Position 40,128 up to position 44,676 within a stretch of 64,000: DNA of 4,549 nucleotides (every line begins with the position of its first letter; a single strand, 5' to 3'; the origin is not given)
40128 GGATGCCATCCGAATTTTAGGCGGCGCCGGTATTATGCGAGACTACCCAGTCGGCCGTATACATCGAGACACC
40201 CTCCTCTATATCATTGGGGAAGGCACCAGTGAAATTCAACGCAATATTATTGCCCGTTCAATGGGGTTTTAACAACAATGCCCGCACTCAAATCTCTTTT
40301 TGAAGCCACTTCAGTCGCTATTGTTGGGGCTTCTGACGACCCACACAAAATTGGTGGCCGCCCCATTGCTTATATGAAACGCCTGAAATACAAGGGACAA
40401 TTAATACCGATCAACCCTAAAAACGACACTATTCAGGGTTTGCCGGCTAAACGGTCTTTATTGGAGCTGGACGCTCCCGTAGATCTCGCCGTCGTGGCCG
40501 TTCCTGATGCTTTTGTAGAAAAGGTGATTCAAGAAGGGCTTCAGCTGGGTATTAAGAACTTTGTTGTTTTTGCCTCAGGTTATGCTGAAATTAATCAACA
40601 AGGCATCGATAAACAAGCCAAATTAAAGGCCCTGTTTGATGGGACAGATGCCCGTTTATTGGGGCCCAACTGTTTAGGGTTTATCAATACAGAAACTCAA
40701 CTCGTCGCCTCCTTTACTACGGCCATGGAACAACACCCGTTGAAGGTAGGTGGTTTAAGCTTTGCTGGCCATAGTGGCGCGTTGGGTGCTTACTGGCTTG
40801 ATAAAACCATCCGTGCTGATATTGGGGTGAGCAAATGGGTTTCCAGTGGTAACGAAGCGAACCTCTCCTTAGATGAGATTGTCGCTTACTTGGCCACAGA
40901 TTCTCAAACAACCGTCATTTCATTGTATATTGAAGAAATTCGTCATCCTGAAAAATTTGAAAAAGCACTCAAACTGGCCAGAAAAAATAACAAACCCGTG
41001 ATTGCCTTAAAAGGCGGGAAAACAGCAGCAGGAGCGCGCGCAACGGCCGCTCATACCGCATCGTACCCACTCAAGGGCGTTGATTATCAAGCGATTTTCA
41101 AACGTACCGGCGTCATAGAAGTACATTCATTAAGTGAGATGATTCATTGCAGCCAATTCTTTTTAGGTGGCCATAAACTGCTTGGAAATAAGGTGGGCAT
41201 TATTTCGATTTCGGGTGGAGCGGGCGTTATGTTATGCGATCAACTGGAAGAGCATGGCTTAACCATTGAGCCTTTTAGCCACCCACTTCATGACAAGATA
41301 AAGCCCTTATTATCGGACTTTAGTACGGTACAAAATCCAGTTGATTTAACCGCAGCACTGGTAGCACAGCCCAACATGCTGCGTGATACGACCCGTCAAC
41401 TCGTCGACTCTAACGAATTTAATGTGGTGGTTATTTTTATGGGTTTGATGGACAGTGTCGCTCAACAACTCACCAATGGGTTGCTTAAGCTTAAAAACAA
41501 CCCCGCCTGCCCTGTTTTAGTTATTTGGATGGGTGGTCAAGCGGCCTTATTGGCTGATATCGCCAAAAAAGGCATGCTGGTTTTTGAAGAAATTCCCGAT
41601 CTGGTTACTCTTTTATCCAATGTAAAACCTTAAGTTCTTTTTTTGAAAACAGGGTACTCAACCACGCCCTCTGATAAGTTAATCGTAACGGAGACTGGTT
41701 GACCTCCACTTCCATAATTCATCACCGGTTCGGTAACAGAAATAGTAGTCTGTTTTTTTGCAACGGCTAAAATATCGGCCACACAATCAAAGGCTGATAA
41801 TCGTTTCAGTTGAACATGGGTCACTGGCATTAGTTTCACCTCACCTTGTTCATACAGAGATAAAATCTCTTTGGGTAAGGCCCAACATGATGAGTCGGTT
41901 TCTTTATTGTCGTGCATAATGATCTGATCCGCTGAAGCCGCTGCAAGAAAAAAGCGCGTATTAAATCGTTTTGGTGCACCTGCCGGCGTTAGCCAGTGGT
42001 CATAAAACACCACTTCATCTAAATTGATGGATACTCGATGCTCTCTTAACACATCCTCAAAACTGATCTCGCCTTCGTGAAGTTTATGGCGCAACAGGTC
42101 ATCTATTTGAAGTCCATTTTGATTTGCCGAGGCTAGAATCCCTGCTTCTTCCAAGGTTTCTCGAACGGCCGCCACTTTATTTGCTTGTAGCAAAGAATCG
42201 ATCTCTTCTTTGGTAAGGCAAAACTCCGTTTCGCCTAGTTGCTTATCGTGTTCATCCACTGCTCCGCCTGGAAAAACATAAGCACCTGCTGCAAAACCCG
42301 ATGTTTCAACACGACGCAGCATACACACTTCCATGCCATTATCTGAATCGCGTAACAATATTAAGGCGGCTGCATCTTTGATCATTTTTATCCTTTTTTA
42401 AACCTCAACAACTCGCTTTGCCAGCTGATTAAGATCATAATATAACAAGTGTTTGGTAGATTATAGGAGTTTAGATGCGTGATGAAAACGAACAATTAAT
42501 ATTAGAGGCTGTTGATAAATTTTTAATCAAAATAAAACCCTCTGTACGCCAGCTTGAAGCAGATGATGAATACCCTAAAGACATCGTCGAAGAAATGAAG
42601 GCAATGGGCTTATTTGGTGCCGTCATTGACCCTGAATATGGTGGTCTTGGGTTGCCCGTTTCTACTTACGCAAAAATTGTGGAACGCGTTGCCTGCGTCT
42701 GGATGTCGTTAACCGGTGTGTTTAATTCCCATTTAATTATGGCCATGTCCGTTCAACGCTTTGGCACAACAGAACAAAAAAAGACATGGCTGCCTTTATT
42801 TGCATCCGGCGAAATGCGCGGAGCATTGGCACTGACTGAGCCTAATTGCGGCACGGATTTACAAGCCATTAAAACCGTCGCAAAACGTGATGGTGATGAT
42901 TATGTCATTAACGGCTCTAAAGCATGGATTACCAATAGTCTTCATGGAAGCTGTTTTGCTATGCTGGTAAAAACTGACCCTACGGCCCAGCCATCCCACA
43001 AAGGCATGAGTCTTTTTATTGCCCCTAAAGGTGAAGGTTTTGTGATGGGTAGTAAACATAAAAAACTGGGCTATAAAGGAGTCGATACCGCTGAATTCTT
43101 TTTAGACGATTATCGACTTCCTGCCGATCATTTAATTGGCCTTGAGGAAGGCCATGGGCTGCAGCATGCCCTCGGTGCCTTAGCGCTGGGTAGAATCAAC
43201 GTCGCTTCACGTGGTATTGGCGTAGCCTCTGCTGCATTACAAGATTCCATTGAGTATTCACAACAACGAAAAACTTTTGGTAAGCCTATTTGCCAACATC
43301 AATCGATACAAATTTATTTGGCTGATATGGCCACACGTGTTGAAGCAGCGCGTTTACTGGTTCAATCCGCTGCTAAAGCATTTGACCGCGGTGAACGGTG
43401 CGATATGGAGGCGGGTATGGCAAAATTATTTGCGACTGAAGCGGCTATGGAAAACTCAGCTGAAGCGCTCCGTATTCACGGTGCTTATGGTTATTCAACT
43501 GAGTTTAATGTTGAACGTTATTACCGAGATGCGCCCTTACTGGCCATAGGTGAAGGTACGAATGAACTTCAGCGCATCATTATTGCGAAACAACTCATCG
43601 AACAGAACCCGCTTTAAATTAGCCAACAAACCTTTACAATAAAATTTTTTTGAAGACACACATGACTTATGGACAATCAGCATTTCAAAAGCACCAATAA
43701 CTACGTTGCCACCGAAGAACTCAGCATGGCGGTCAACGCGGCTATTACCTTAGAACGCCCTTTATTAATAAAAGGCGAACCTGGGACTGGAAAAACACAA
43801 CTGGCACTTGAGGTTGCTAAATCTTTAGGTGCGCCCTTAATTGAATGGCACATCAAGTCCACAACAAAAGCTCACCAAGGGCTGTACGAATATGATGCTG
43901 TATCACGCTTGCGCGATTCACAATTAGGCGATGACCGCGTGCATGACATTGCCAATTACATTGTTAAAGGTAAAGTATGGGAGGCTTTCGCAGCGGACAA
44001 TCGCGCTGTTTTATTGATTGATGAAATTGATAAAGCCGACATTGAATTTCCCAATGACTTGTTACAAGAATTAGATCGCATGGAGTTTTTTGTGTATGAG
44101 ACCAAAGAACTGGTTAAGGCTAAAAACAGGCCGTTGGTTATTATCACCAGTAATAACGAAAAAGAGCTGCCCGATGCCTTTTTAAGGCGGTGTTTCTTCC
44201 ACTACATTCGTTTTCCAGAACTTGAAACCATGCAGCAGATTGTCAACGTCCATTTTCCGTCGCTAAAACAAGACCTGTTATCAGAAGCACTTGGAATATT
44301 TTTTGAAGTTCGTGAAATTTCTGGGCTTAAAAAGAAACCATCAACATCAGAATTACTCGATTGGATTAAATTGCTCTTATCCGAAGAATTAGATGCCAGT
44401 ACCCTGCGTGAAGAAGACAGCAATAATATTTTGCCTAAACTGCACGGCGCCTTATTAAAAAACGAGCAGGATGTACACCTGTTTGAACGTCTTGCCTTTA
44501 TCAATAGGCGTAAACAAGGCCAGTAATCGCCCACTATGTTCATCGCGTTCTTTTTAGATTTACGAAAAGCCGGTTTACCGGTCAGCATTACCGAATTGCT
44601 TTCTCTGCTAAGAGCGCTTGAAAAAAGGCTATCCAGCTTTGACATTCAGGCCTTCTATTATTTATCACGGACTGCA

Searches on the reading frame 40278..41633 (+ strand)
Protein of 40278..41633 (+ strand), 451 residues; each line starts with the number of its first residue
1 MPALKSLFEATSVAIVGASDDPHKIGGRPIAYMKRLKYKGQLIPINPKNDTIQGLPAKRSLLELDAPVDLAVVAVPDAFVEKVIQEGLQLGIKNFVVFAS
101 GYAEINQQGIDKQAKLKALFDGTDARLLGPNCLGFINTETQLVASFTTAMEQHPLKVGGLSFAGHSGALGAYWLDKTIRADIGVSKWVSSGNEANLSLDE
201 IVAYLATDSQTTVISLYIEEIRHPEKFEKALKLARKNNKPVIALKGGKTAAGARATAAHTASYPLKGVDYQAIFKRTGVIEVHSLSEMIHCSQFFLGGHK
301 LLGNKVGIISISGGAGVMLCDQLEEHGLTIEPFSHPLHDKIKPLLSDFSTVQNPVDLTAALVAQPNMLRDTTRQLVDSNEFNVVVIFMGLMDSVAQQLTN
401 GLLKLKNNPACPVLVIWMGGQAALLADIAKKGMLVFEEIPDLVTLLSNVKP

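Call 8: search_protein_families(library=ncbifam, proteins=[window:40278-41633:+], max_evalue=0.00001)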
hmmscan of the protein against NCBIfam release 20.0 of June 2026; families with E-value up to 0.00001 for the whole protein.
window:40278-41633:+ (451 aa): 6 families
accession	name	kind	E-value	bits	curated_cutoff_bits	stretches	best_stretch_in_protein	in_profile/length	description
TIGR02717.1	AcCoA-syn-alpha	equivalog_domain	4.4e-103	345.3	567.15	1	4-447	1-441/447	acetate--CoA ligase alpha subunit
NF045494.1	AcCoALig_Archglob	equivalog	1.1e-68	232.2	1200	1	4-447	218-657/665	acetate--CoA ligase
NF045492.1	HydPropCoALig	equivalog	1.5e-63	215.3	1300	1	5-445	249-689/700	3-hydroxypropionate--CoA ligase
NF045493.1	HydDutCoALig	equivalog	1.1e-57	196.1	1300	1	7-358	6-354/698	4-hydroxybutyrate--CoA ligase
NF004230.0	PRK05678.1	equivalog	3e-12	46.4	336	1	68-254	66-243/291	succinate--CoA ligase subunit alpha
TIGR01019.1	sucCoAalpha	subfamily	6.2e-11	42.2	353.2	1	66-254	62-241/286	succinate--CoA ligase subunit alpha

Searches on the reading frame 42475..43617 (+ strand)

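Call 8: search_protein_families(library=ncbifam, proteins=[window:42475-43617:+], max_evalue=0.00001)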
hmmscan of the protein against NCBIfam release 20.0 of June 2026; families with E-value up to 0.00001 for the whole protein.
window:42475-43617:+ (380 aa): 23 families
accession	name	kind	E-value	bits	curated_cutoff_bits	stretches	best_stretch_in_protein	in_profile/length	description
NF042972.1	AcrlCoAredClosAcrC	equivalog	2.5e-98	329.2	640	1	5-375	8-377/378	acryloyl-CoA reductase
NF045552.1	GlutCoADH_Des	equivalog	5e-78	263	470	1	6-372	9-377/387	glutaryl-CoA dehydrogenase Acd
NF043006.1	CyhCrbnylCoADH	equivalog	1.2e-74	251.6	650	1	4-377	6-378/380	cyclohexane-1-carbonyl-CoA dehydrogenase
NF042439.1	SulpropCoADesulf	equivalog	4.1e-69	233.2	600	1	20-377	12-373/379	3-sulfinopropanoyl-CoA desulfinase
NF058590.1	AcCoDHFadEBacil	equivalog_domain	5.1e-66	223.4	600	1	4-376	23-412/586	acyl-CoA dehydrogenase FadE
NF008997.0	PRK12341.1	equivalog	5.1e-61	206.8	537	1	4-375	7-377/382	acyl-CoA dehydrogenase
NF045652.1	ProlPCPDhRedW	equivalog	1.4e-60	205.2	650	1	42-374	41-373/376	L-prolyl-[peptidyl-carrier protein] dehydrogenase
NF053553.1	prodigi_MBC_PigA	equivalog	7.7e-55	186.5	500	1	8-374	11-379/381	prodigiosin MBC biosynthesis dehydrogenase PigA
TIGR03207.1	cyc_hxne_CoA_dh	equivalog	1.8e-50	171.7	575.35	1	12-373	11-370/372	cyclohexanecarboxyl-CoA dehydrogenase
NF002885.1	PRK03354.1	equivalog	1.7e-45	155.7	540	1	24-376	29-375/378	crotonobetainyl-CoA dehydrogenase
NF052270.1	Staph_DH_FadE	equivalog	1.5e-39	135.9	600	1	9-375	28-394/400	acyl-CoA dehydrogenase FadE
NF007000.1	PRK09463.1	subfamily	3.4e-32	111.6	600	1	26-370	67-430/726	acyl-CoA dehydrogenase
NF049984.1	Rv1679_FadE16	equivalog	1.7e-29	103.2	600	1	19-353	11-344/371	Rv1679 family acyl-CoA dehydrogenase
NF009586.0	PRK13026.1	subfamily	1.2e-27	96.6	608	1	6-370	82-465/777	acyl-CoA dehydrogenase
TIGR04022.1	sulfur_SfnB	equivalog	1.8e-27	96.2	430.9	1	6-353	7-359/391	SfnB family sulfur acquisition oxidoreductase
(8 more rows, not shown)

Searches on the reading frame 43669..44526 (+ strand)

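Call 71: search_protein_families(library=pfam, proteins=[window:43669-44526:+], max_evalue=1e-8)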
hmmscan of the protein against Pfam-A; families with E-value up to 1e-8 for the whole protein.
window:43669-44526:+ (285 aa): 2 families
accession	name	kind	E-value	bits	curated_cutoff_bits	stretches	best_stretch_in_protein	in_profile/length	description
PF00004.35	AAA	-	1.1e-12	49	21.2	1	32-182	1-129/131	ATPase family associated with various cellular activities (AAA)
PF07728.20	AAA_5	-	2e-12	47.7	22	1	31-175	1-139/139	AAA domain (dynein-related subfamily)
